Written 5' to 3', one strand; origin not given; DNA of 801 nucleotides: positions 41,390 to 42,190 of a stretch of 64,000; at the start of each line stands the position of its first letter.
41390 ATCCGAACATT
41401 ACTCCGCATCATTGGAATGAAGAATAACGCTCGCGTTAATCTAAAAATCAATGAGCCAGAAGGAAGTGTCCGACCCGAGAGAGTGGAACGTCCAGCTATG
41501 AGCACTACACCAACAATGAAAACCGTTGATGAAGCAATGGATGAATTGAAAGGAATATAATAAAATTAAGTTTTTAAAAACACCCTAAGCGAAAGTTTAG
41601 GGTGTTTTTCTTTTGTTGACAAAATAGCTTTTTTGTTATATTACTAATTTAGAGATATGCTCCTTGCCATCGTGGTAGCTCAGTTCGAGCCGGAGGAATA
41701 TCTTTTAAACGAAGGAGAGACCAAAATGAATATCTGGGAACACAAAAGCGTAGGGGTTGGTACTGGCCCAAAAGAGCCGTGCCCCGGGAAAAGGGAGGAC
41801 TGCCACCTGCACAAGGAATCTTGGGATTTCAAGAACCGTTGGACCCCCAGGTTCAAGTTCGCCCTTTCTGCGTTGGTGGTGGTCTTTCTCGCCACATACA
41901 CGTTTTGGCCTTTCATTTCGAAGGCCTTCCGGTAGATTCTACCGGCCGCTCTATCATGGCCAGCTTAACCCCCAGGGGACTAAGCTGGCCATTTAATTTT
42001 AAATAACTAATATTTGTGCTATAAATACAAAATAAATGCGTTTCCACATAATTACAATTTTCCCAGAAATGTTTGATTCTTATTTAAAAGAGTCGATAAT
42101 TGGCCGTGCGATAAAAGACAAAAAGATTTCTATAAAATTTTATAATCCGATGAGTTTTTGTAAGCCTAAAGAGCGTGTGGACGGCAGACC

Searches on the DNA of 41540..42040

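Call 63: search_rna_families(source=window, start=41540, end=42040, threshold=evalue, max_evalue=1, show_alignments=2)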
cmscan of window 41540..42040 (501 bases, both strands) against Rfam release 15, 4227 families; matches with E-value up to 1: 11.
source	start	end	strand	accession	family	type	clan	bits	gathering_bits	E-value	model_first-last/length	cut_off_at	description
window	41540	41619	+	RF00557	L10_leader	Cis-reg; leader;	-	24.8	44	0.053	59-138/138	5'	Ribosomal protein L10 leader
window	41566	41623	-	RF02362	Yfr10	Gene; sRNA;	-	24.7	43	0.2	1-78/78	no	Cyanobacterial functional RNA 10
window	41544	41614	+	RF02064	STnc370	Gene; sRNA;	-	23.6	54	0.96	1-71/71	no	Enterobacterial sRNA STnc370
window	41540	41613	+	RF00515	PyrR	Cis-reg;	-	22.2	54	0.9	24-115/115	5'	PyrR binding site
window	41562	41621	+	RF02362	Yfr10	Gene; sRNA;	-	21.8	43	0.8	1-78/78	no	Cyanobacterial functional RNA 10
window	41955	42015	-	RF01416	NrrF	Gene; antisense;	-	21.3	60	0.056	102-160/160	no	NrrF RNA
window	41540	41699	+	RF04128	MIR8562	Gene; miRNA;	-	21.1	211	0.12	55-242/242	5'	MIR8562 microRNA precursor family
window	41549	41705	-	RF01459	rliE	Gene; sRNA;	-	20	90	0.58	42-209/222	no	Listeria sRNA rliE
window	41576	41616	+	RF00489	ctRNA_p42d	Gene; antisense;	-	19.3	50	0.17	1-46/46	no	ctRNA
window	41958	41990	-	RF03960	mir-6644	Gene; miRNA;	-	19.2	82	0.24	14-52/67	no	mir-6644 microRNA precursor family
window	41567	41637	-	RF02621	BSnc120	Gene; sRNA;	-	17.7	114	0.37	1-88/88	no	Brucella sRNA 120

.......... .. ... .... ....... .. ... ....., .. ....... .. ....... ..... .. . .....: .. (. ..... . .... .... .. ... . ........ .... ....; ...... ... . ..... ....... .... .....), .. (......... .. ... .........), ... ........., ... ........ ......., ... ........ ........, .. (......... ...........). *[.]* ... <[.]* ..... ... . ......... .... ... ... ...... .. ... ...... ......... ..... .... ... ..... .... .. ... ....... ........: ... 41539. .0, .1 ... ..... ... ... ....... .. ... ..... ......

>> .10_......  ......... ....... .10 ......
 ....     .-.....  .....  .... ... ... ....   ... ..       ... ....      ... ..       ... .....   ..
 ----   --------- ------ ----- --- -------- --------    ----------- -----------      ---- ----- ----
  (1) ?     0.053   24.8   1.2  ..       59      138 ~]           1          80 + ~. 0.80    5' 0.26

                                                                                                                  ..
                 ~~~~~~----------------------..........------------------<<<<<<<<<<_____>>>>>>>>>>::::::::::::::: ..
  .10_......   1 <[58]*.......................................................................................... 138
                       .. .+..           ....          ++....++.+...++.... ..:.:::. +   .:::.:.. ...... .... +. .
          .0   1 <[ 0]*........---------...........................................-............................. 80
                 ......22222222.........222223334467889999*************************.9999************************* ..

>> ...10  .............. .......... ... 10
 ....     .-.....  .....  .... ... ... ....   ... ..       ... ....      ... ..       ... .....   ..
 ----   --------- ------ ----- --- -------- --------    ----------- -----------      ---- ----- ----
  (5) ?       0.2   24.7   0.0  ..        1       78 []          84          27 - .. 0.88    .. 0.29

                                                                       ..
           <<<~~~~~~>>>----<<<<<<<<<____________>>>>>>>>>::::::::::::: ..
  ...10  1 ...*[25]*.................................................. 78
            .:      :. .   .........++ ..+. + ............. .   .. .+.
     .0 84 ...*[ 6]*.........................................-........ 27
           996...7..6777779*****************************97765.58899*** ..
